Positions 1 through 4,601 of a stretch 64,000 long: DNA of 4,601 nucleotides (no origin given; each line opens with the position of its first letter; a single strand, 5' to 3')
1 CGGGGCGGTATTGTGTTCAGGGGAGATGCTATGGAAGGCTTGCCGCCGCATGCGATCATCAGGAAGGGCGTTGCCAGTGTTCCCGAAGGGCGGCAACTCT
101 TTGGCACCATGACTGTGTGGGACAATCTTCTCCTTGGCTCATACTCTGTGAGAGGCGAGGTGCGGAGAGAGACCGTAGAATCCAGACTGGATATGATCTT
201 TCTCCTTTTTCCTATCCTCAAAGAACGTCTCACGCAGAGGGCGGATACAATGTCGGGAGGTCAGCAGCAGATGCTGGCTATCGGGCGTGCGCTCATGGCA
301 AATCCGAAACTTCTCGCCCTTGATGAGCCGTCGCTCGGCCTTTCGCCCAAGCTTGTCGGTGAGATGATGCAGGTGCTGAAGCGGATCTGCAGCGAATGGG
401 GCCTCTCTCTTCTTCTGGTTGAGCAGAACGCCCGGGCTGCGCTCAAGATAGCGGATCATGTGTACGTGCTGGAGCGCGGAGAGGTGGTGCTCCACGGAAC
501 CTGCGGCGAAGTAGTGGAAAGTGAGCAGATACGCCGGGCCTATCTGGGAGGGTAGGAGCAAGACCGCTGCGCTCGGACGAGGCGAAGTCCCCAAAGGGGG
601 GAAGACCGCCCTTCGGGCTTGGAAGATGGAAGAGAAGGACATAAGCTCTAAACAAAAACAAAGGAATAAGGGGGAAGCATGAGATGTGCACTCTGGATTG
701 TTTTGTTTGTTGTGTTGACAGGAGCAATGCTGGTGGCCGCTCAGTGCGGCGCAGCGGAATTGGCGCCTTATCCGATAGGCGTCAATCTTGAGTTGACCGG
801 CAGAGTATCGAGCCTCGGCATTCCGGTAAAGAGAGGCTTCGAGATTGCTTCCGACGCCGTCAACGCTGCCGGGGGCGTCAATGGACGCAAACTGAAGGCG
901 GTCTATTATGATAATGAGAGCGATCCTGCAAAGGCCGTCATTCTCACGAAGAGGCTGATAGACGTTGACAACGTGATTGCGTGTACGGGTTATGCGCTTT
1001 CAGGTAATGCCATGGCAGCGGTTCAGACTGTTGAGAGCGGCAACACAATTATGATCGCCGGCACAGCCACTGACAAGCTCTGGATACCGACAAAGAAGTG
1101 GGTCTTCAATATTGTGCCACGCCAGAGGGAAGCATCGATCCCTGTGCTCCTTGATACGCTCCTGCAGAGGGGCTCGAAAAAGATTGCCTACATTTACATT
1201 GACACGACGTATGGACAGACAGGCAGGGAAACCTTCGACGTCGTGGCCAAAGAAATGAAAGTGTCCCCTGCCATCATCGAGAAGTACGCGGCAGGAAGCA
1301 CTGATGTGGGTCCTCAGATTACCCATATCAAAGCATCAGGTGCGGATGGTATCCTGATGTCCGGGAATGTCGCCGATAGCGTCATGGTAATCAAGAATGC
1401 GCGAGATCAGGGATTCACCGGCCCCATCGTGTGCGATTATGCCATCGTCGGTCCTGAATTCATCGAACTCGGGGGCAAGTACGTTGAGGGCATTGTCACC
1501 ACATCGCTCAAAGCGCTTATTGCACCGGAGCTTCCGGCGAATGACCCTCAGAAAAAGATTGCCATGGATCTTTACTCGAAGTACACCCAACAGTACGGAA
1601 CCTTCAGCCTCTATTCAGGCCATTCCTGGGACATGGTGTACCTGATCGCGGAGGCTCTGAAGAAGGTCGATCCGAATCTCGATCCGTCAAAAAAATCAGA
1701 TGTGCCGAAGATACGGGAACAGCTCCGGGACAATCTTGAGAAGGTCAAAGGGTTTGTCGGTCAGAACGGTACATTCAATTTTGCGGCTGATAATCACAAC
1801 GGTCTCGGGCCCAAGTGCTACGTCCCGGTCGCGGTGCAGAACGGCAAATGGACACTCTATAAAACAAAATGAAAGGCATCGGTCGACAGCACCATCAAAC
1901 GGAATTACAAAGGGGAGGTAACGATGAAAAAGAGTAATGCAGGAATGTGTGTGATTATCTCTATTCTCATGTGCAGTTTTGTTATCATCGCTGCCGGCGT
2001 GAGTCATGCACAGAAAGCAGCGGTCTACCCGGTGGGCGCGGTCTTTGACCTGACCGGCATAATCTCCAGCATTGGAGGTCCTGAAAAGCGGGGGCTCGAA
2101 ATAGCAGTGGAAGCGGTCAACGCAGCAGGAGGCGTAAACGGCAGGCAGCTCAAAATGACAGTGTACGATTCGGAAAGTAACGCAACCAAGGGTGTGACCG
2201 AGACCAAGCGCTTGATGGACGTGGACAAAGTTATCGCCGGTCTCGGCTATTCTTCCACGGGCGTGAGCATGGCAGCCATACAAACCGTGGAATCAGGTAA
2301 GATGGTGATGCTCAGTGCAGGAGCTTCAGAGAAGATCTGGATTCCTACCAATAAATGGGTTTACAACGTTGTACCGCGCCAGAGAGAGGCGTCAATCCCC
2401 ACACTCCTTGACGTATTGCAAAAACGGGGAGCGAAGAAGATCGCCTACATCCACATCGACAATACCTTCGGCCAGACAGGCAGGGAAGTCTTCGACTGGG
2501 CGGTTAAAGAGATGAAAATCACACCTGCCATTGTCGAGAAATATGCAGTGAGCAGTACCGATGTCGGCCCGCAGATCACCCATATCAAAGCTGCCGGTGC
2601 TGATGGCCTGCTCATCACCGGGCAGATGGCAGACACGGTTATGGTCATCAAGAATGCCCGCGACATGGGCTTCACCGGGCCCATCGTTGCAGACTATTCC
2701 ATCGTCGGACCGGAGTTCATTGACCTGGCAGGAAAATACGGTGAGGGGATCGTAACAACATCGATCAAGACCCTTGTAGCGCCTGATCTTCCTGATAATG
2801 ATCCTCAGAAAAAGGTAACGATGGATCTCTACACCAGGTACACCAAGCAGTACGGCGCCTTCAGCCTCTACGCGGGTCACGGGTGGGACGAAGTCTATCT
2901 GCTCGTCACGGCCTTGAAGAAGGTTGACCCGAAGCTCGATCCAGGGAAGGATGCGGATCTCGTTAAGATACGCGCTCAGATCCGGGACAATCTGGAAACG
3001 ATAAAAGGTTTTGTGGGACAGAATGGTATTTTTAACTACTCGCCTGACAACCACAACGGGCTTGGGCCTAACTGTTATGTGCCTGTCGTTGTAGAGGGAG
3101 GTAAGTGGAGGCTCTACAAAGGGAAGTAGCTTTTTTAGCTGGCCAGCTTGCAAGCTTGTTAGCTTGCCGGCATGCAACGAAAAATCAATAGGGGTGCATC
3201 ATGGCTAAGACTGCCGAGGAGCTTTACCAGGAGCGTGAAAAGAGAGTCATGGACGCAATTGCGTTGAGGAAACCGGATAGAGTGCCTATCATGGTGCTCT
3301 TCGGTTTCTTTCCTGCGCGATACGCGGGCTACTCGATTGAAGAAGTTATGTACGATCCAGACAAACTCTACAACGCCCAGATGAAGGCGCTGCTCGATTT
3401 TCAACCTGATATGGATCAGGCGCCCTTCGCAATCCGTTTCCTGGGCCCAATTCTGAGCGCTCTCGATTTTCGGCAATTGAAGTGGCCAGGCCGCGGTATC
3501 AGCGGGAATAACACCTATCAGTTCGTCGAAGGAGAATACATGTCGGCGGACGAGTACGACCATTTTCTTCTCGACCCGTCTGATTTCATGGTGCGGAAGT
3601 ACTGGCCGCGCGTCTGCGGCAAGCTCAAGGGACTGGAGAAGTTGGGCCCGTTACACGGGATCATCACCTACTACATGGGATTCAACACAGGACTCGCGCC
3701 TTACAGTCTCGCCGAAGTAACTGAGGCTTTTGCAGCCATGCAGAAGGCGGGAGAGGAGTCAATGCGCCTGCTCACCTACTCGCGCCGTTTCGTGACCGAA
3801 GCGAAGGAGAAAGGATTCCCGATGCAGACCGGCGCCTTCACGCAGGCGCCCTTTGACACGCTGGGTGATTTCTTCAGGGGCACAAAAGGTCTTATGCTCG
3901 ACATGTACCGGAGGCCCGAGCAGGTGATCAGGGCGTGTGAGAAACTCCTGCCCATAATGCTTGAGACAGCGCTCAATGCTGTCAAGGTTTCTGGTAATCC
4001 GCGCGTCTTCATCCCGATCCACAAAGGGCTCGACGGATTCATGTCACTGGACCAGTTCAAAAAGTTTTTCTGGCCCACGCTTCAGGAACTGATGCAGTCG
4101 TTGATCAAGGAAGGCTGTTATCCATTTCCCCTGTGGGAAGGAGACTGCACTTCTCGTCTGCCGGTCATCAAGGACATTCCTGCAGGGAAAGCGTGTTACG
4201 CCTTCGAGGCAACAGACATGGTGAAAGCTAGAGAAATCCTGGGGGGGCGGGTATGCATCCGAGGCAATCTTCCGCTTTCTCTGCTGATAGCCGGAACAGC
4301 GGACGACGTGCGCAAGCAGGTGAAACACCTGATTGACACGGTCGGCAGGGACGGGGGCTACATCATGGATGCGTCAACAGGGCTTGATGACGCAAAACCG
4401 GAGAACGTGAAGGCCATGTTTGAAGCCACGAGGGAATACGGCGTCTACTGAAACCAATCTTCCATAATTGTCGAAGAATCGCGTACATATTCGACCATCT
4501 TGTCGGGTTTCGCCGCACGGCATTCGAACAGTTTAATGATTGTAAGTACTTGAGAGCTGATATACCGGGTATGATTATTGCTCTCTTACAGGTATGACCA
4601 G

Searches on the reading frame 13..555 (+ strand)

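Call 64: search_protein_families(library=pfam, proteins=[window:13-555:+], max_evalue=0.0001)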
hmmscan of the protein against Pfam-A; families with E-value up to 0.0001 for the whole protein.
window:13-555:+ (180 aa): 2 families
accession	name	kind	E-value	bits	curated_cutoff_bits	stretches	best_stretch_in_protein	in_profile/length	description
PF00005.33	ABC_tran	-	6.6e-14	53.1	25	1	13-107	54-136/137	ABC transporter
PF13304.12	AAA_21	-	5.1e-05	23.9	27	1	72-135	230-295/304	AAA domain, putative AbiEii toxin, Type IV TA system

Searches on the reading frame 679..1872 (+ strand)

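Call 64: search_protein_families(library=pfam, proteins=[window:679-1872:+], max_evalue=0.0001)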
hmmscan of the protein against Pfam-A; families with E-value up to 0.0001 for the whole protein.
window:679-1872:+ (397 aa): 3 families
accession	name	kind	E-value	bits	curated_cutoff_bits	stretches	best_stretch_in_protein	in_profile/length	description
PF13458.12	Peripla_BP_6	-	1.6e-50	173.2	31.7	1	31-382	2-334/343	Periplasmic binding protein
PF13433.12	Peripla_BP_5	-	8.5e-13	48.6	27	1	33-330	3-294/363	Periplasmic binding protein domain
PF01094.35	ANF_receptor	-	1.2e-12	48.1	25.4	1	52-372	4-338/353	Receptor family ligand binding region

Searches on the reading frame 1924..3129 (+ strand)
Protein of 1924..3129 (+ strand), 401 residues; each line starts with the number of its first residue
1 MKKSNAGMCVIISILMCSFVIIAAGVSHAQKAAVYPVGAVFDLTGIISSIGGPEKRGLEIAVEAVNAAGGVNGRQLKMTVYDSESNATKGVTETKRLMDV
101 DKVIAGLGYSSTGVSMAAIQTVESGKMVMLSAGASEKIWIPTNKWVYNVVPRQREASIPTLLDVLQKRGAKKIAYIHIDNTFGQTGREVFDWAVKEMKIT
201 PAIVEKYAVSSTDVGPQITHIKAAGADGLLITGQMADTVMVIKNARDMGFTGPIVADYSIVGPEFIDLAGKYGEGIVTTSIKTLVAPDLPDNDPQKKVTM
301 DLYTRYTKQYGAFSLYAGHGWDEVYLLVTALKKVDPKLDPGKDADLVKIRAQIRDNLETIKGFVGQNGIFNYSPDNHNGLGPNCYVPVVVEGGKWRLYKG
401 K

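Call 64: search_protein_families(library=pfam, proteins=[window:1924-3129:+], max_evalue=0.0001)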
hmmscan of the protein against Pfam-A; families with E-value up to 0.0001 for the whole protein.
window:1924-3129:+ (401 aa): 3 families
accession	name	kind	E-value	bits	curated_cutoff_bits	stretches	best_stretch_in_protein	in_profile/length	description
PF13458.12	Peripla_BP_6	-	2.9e-49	169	31.7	1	36-377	3-328/343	Periplasmic binding protein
PF13433.12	Peripla_BP_5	-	4.1e-14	52.9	27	1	37-279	3-244/363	Periplasmic binding protein domain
PF01094.35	ANF_receptor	-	2.6e-12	46.9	25.4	1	58-342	6-301/353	Receptor family ligand binding region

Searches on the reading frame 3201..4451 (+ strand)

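Call 64: search_protein_families(library=pfam, proteins=[window:3201-4451:+], max_evalue=0.0001)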
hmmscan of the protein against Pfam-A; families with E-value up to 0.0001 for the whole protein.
window:3201-4451:+ (416 aa): 1 family
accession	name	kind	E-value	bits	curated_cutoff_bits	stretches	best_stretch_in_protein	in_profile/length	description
PF01208.23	URO-D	-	3.6e-24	85.9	23.9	1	167-413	93-346/346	Uroporphyrinogen decarboxylase (URO-D)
